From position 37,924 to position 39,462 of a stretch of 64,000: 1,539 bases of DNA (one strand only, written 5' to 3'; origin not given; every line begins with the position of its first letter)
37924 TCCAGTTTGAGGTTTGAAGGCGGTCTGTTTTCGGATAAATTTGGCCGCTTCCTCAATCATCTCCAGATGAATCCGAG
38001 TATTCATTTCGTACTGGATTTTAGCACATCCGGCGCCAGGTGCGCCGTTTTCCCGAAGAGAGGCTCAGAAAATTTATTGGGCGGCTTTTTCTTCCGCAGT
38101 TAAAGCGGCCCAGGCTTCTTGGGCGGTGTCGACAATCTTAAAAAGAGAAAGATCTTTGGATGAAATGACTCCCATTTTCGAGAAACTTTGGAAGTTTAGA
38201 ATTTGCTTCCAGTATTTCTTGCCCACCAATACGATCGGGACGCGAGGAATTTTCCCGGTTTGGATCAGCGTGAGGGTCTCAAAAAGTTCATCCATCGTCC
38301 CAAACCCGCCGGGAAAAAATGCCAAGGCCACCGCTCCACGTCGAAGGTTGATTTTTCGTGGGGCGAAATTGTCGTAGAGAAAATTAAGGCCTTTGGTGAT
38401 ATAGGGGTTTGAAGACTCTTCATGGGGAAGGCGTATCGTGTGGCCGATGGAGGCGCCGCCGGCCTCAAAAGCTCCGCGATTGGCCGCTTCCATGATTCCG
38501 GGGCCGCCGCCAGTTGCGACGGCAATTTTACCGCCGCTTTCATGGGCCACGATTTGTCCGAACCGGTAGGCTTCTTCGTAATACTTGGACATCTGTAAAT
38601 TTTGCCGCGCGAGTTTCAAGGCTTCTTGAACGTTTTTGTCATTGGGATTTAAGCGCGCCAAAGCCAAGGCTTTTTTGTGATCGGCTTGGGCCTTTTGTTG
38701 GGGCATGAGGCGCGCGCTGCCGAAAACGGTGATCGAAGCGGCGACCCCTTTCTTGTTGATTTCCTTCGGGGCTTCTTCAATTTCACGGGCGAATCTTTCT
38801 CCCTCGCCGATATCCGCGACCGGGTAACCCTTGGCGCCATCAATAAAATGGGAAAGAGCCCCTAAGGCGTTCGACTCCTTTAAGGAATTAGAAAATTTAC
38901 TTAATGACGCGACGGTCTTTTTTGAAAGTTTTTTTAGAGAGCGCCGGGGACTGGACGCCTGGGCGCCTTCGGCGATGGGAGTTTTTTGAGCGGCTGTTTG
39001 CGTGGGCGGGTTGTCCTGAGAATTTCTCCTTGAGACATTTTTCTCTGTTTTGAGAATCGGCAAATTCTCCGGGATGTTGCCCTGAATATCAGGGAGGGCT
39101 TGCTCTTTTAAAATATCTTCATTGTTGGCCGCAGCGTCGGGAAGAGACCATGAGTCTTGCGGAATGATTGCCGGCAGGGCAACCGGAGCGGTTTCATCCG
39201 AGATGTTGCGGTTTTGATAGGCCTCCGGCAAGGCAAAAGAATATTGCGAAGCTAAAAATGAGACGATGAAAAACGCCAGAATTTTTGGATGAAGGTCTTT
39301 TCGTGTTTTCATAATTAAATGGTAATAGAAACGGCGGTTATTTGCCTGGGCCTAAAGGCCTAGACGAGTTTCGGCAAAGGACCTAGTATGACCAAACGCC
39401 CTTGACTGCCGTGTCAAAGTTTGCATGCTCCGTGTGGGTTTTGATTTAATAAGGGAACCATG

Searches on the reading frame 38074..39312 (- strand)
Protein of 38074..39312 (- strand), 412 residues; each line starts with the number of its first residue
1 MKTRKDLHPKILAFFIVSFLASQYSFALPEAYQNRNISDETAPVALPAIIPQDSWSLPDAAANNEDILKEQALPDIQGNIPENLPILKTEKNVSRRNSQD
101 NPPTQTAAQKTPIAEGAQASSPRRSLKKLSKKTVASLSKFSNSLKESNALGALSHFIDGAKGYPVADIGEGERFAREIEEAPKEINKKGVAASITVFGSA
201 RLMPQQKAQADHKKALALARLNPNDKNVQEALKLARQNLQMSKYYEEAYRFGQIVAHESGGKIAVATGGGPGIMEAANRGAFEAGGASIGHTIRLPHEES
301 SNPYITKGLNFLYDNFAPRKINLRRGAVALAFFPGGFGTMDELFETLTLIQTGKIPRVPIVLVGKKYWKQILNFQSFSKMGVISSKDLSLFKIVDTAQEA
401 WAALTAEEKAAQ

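Call 60: search_protein_families(library=pfam, proteins=[window:38074-39312:-], max_evalue=0.00001)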
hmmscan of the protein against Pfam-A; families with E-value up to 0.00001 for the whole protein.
window:38074-39312:- (412 aa): 2 families
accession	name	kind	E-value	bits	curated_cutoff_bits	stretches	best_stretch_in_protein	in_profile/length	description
PF03641.19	Lysine_decarbox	-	8.8e-27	94.3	27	1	274-403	1-130/131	Possible lysine decarboxylase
PF18306.6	LDcluster4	-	3.6e-10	40.1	26.3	1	242-346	15-113/151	SLOG cluster4 family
